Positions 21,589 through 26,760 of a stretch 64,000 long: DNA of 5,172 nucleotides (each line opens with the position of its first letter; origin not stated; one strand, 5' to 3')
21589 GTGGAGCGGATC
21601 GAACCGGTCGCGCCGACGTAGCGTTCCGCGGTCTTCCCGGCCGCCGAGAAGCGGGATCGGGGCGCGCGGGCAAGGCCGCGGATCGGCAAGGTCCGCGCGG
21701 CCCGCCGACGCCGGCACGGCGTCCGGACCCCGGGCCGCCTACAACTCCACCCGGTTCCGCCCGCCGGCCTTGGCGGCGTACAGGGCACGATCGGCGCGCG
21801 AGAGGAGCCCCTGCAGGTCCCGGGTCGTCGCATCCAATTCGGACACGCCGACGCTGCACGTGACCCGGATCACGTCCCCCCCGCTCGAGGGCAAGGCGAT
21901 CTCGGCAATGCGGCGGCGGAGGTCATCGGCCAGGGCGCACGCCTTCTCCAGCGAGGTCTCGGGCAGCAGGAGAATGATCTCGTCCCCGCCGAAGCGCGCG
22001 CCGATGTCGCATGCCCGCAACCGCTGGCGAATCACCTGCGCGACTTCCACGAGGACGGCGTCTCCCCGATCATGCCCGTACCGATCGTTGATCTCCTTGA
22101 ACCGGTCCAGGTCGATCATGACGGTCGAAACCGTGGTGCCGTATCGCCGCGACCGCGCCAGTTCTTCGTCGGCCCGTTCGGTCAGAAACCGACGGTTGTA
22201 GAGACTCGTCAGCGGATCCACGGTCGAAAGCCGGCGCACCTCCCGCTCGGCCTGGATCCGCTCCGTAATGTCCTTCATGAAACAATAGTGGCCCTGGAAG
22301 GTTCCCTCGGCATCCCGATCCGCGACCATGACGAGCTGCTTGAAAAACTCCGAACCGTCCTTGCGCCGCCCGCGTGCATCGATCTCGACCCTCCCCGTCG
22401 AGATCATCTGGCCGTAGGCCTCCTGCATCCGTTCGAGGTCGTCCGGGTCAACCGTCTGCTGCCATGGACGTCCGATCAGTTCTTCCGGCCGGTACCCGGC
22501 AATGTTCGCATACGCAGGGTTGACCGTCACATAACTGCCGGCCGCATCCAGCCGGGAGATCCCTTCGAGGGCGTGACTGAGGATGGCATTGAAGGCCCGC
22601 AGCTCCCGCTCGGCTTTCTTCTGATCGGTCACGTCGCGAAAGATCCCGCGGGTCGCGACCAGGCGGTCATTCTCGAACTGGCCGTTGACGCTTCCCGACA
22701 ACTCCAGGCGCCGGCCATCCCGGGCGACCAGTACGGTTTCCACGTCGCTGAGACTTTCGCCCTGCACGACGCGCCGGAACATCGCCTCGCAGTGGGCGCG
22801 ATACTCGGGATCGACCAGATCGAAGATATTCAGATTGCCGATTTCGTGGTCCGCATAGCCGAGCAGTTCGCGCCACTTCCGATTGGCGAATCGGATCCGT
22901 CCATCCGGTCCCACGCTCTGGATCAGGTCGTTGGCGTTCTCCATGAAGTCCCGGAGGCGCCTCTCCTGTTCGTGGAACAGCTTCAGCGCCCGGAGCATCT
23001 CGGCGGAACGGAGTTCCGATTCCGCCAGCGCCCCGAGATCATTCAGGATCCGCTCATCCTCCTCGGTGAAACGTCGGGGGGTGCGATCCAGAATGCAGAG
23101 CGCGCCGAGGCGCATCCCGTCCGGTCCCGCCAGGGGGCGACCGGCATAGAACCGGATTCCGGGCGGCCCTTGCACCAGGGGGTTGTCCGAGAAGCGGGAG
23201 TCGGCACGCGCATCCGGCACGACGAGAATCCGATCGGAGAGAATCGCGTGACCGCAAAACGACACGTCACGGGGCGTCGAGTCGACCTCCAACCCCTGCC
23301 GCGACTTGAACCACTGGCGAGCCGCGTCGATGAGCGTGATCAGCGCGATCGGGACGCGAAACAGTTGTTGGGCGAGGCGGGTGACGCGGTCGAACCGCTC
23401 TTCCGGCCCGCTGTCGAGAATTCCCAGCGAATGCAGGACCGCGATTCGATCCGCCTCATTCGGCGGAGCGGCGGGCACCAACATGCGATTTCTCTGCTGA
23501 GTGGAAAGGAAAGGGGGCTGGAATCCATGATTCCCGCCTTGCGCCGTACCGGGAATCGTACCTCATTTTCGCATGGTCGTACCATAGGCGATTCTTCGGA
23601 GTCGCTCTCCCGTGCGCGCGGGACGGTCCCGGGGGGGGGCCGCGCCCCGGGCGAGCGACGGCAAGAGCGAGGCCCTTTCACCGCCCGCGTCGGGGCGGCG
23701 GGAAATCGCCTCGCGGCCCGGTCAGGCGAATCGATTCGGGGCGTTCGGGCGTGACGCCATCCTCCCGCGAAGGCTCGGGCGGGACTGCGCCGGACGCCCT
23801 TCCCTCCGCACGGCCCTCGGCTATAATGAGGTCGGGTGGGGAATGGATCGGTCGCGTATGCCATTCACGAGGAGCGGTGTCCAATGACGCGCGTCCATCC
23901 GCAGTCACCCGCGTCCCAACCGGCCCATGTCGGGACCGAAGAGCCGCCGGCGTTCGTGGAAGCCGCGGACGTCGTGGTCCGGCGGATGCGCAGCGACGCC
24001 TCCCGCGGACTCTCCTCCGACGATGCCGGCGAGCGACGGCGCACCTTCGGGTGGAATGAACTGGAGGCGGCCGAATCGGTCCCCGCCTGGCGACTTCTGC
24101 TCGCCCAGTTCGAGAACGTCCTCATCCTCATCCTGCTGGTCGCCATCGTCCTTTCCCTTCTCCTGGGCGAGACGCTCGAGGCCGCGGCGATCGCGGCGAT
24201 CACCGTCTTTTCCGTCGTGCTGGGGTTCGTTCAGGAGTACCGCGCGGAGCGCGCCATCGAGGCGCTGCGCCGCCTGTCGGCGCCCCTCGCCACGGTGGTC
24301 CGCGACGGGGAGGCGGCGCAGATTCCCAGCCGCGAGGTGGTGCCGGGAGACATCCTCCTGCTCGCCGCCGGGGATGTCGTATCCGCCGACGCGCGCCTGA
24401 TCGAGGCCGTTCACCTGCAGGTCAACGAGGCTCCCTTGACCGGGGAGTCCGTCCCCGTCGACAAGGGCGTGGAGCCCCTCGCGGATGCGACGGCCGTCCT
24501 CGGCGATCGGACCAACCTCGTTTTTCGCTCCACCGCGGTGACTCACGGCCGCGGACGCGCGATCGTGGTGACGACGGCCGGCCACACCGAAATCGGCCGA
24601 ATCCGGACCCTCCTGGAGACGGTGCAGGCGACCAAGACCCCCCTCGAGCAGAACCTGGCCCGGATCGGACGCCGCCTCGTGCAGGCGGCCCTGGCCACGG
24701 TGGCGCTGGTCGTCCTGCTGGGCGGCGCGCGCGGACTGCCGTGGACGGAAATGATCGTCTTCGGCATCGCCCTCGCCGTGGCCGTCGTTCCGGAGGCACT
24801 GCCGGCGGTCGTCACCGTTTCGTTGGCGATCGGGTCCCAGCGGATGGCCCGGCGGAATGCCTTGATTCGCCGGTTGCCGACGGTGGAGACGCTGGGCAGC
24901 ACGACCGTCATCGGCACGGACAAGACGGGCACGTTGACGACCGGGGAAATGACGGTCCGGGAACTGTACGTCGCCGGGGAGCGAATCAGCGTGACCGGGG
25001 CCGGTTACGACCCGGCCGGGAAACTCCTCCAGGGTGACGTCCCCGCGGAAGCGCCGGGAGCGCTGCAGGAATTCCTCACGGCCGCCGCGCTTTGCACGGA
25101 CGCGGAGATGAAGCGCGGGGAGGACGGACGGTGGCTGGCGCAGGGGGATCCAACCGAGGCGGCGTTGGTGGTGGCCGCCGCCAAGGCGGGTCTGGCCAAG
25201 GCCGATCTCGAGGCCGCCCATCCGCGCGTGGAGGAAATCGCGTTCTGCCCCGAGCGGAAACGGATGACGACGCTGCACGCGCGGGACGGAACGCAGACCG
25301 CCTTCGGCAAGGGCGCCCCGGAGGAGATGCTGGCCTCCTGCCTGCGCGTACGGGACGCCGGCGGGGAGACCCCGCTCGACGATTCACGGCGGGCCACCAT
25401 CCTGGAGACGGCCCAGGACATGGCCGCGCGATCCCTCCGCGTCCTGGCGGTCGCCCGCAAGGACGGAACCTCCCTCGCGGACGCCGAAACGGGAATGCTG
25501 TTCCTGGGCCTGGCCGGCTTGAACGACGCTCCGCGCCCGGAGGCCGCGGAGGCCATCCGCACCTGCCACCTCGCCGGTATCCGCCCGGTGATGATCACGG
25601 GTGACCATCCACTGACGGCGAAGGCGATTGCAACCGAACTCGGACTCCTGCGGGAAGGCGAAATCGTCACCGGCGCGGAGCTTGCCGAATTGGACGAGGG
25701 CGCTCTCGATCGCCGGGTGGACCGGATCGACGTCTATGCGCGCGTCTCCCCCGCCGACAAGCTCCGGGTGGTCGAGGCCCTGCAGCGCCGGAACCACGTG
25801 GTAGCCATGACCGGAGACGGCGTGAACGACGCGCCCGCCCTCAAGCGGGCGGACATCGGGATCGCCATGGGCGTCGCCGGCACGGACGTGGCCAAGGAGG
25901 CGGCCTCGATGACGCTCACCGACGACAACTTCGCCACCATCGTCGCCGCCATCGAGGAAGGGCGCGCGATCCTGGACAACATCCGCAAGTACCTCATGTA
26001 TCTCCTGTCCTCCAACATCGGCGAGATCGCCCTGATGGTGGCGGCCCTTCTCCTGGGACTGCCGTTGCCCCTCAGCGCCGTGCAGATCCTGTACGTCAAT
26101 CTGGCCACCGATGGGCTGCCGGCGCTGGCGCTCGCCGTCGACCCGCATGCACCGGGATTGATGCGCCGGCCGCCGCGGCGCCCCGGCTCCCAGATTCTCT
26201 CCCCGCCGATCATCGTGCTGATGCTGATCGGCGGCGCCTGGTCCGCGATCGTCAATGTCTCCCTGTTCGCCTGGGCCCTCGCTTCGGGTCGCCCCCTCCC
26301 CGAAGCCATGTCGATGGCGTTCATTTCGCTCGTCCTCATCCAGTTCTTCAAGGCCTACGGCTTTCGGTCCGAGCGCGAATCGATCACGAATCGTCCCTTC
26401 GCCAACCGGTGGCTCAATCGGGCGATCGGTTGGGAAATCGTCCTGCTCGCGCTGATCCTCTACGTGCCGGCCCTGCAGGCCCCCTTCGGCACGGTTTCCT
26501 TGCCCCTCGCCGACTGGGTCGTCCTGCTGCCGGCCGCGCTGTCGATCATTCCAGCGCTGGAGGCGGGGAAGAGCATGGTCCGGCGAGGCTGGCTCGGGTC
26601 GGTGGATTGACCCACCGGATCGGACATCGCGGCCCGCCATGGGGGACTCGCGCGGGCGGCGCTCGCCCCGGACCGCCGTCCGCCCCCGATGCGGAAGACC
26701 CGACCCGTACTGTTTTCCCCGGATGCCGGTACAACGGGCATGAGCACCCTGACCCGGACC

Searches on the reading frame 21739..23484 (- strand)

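Call 38: search_protein_families(library=pfam, proteins=[window:21739-23484:-], max_evalue=0.00001)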
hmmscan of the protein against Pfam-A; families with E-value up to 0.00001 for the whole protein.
window:21739-23484:- (581 aa): 8 families
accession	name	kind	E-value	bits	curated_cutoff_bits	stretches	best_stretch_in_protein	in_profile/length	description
PF00990.26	GGDEF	-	2e-46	158.1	23.8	1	421-578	2-161/161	Diguanylate cyclase, GGDEF domain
PF08448.16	PAS_4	-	3.8e-25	88.7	23.1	2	308-409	7-108/110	PAS fold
PF13426.13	PAS_9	-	2.8e-23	82.6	27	2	315-408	10-103/103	PAS domain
PF00989.32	PAS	-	5.4e-20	71.9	22.6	2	176-264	2-91/113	PAS fold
PF01590.32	GAF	-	1.8e-19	71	22.4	1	27-157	2-132/133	GAF domain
PF08447.18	PAS_3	-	4.2e-19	69.1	25.6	1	319-394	2-80/89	PAS fold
PF13188.13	PAS_8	-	3.8e-12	46.1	21.8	0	175-237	1-62/65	PAS domain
PF13185.12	GAF_2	-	6.5e-10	39.8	28.6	1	27-154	4-131/136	GAF domain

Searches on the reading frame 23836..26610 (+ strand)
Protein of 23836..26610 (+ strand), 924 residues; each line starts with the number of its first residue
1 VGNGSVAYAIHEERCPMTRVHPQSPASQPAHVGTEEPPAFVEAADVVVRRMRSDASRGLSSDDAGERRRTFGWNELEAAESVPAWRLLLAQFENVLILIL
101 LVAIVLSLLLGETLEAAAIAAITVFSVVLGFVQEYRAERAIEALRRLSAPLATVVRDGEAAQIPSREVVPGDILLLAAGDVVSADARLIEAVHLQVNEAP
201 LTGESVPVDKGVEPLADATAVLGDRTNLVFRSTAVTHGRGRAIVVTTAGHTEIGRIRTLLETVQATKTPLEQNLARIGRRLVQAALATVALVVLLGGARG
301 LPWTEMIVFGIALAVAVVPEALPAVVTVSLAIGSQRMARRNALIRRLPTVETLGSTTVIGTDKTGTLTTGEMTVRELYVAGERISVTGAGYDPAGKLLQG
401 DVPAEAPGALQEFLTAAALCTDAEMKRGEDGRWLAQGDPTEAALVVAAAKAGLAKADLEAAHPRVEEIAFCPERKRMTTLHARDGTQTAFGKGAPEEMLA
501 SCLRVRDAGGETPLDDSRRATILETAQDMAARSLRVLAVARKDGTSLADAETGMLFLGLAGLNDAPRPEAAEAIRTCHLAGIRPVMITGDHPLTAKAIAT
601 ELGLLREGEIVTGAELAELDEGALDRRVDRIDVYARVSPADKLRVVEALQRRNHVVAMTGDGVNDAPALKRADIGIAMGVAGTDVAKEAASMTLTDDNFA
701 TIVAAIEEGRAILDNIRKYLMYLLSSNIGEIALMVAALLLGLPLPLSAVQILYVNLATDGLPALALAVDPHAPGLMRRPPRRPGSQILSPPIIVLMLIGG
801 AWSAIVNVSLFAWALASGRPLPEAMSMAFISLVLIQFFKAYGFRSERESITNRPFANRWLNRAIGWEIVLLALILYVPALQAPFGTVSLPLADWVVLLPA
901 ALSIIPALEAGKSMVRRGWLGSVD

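Call 38: search_protein_families(library=pfam, proteins=[window:23836-26610:+], max_evalue=0.00001)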
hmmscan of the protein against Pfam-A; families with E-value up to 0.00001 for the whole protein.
window:23836-26610:+ (924 aa): 6 families
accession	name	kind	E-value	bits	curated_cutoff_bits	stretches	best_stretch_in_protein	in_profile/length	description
PF00122.25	E1-E2_ATPase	-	4.7e-50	170.1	28.1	1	147-340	2-181/181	E1-E2 ATPase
PF00689.26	Cation_ATPase_C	-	1.3e-45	155.7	27.3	1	743-912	1-173/175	Cation transporting ATPase, C-terminus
PF00702.32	Hydrolase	-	3.6e-19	70.3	26.4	1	359-673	4-191/191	haloacid dehalogenase-like hydrolase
PF13246.12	Cation_ATPase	-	6.6e-19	68.2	21.7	1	418-503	1-89/91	Cation transport ATPase (P-type)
PF00690.31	Cation_ATPase_N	-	5.9e-17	61.5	20.4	1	45-107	7-69/69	Cation transporter/ATPase, N-terminus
PF08282.18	Hydrolase_3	-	8.2e-06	26.2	20.9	0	646-703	196-252/255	haloacid dehalogenase-like hydrolase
